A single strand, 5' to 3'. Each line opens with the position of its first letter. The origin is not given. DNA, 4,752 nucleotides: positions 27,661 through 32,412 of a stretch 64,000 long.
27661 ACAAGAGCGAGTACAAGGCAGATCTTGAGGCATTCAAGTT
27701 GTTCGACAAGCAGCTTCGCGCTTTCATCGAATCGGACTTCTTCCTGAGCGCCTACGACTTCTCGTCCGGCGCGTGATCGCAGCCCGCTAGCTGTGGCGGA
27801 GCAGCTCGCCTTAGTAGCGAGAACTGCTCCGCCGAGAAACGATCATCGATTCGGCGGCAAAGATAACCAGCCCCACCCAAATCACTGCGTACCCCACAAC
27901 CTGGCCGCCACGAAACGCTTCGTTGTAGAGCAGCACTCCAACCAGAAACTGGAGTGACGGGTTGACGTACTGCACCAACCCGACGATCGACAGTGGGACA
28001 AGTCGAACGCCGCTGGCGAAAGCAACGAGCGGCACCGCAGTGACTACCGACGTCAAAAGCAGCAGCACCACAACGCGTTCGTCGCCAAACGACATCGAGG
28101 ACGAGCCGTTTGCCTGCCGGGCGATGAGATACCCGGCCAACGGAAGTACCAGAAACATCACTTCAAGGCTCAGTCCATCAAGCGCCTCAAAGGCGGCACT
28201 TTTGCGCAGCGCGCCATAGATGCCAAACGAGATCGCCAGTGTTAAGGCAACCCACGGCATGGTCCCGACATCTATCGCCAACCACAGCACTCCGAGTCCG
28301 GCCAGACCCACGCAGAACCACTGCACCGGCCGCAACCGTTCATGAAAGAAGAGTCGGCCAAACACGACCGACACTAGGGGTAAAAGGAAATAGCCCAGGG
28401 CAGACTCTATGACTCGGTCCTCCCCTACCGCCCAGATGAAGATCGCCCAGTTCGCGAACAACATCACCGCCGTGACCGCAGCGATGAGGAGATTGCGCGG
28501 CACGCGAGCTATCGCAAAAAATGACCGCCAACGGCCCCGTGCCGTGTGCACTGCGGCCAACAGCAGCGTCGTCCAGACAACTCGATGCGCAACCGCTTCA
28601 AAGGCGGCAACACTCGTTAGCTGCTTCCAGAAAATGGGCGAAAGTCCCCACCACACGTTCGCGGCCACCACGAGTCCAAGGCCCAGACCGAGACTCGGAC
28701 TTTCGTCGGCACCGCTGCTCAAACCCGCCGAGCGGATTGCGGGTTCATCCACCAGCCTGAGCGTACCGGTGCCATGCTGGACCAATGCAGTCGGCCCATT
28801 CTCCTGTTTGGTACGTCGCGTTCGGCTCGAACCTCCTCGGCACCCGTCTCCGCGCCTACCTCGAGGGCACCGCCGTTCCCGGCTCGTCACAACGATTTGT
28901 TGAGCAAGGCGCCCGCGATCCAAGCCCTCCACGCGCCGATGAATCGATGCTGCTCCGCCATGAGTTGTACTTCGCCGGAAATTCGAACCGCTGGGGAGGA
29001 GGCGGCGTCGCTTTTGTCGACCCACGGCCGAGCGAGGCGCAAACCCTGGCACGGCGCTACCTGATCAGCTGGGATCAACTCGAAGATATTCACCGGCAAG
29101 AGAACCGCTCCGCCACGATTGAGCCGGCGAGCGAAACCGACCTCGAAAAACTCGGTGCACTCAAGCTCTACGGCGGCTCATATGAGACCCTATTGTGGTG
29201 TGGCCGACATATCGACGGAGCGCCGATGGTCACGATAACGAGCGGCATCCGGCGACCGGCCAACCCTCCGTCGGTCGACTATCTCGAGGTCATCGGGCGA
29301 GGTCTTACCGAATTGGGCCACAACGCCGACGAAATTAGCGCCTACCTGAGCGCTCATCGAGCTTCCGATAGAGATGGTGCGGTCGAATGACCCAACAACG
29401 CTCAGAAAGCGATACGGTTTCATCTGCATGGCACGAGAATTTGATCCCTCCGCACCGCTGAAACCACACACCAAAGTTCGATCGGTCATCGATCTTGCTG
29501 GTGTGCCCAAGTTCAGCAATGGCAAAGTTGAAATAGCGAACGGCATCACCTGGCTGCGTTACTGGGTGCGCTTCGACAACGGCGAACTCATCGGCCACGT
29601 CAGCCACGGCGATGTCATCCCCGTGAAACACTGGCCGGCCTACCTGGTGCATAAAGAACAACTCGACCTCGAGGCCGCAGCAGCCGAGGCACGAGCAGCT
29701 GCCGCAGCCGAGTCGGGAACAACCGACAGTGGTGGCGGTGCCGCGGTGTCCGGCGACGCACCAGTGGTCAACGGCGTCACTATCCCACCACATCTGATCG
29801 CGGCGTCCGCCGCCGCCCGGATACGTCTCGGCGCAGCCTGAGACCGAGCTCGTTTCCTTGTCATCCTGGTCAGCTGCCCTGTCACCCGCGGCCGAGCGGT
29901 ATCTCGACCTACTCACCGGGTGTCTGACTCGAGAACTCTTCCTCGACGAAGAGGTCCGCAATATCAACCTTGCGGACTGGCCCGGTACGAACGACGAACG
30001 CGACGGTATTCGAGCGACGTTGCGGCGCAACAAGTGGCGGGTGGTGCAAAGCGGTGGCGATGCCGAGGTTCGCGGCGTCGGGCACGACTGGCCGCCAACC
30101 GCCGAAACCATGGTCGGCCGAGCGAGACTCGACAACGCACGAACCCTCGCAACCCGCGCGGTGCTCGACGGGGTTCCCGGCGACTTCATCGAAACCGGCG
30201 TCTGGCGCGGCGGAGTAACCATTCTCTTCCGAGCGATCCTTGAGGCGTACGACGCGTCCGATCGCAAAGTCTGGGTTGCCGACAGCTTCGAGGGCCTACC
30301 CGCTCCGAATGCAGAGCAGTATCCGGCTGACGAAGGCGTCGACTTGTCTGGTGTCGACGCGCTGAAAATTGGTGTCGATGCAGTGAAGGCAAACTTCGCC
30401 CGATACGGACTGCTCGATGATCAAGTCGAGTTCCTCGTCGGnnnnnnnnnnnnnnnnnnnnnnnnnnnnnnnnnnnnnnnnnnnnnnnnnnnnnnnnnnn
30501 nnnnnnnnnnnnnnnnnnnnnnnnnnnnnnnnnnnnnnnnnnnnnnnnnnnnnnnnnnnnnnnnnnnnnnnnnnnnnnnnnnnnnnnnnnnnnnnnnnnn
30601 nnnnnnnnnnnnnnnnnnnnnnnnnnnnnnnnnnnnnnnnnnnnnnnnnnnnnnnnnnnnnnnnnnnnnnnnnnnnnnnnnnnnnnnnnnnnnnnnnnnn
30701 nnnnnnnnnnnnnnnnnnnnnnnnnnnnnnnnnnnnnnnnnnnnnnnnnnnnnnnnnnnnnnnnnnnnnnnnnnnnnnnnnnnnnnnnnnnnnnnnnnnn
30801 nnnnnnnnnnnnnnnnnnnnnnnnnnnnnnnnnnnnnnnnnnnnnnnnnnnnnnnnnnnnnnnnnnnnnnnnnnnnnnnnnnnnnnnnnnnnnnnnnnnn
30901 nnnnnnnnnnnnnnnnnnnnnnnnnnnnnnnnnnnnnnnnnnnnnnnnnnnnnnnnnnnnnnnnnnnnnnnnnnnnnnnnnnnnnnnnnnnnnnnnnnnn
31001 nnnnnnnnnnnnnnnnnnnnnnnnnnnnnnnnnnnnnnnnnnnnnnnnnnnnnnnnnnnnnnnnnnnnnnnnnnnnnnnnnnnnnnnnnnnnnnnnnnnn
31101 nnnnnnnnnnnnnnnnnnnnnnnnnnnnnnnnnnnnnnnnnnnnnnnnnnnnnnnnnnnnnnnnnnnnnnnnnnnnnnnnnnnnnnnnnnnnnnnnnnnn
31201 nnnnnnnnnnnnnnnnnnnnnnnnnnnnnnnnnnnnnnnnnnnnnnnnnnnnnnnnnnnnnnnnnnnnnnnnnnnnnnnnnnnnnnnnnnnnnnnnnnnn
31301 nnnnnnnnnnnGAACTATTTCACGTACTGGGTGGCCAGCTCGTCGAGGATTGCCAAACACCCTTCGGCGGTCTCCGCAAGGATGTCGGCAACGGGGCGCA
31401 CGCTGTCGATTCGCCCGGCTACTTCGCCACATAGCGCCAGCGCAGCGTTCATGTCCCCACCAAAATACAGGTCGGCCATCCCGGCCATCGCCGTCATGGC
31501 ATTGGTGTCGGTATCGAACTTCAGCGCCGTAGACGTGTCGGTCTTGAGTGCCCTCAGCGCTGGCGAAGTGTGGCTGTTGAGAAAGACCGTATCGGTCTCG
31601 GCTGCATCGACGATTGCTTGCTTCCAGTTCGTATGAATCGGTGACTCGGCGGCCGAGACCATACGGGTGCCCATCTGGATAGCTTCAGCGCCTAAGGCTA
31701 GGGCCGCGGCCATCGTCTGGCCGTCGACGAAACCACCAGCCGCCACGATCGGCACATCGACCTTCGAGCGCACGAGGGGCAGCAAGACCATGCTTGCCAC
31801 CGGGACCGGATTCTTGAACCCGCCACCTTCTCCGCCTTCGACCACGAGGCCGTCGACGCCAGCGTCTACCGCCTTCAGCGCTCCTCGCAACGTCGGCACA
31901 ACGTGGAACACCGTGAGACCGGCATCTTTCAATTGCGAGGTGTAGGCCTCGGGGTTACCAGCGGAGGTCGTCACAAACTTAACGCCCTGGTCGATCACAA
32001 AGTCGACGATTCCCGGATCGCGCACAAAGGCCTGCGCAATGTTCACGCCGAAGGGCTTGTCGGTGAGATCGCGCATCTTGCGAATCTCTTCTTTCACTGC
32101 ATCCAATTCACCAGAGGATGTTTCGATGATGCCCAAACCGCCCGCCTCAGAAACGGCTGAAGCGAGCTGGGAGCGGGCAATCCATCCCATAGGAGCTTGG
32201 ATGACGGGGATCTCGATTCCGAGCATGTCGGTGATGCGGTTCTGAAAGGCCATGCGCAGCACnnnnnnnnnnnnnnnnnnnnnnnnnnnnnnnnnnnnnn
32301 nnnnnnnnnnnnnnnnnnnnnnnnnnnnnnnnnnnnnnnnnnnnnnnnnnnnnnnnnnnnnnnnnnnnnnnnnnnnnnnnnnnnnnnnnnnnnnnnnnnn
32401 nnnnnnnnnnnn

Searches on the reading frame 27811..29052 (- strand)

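Call 51: search_protein_families(library=pfam, proteins=[window:27811-29052:-], max_evalue=0.01)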
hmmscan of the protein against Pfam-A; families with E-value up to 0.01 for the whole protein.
window:27811-29052:- (413 aa): 1 family
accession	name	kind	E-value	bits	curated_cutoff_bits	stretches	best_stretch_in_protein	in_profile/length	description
PF00892.27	EamA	-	2.9e-14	54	28.2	2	123-258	2-133/135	EamA-like transporter family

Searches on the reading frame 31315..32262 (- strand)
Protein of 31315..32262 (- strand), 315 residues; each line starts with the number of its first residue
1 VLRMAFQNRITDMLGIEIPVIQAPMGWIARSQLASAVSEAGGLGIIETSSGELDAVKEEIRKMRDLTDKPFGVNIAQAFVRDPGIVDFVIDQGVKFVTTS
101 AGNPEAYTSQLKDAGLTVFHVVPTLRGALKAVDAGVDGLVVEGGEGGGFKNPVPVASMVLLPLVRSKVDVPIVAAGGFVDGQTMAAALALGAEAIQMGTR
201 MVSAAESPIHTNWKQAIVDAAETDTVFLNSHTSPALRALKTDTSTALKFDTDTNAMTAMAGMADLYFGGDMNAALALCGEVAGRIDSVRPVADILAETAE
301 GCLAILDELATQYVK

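Call 51: search_protein_families(library=pfam, proteins=[window:31315-32262:-], max_evalue=0.01)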
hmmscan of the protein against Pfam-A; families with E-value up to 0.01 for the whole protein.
window:31315-32262:- (315 aa): 4 families
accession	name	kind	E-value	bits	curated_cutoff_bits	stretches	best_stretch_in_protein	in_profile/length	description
PF03060.21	NMO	-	8.4e-57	193.5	28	2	84-297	104-327/331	Nitronate monooxygenase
PF00478.31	IMPDH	-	4.8e-13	49.3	25.6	1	6-212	23-250/345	IMP dehydrogenase / GMP reductase domain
PF01070.24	FMN_dh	-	1.5e-07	31.2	24.9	1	126-204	230-308/350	FMN-dependent dehydrogenase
PF05690.20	ThiG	-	0.0069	16.2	23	0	157-210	163-215/247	Thiazole biosynthesis protein ThiG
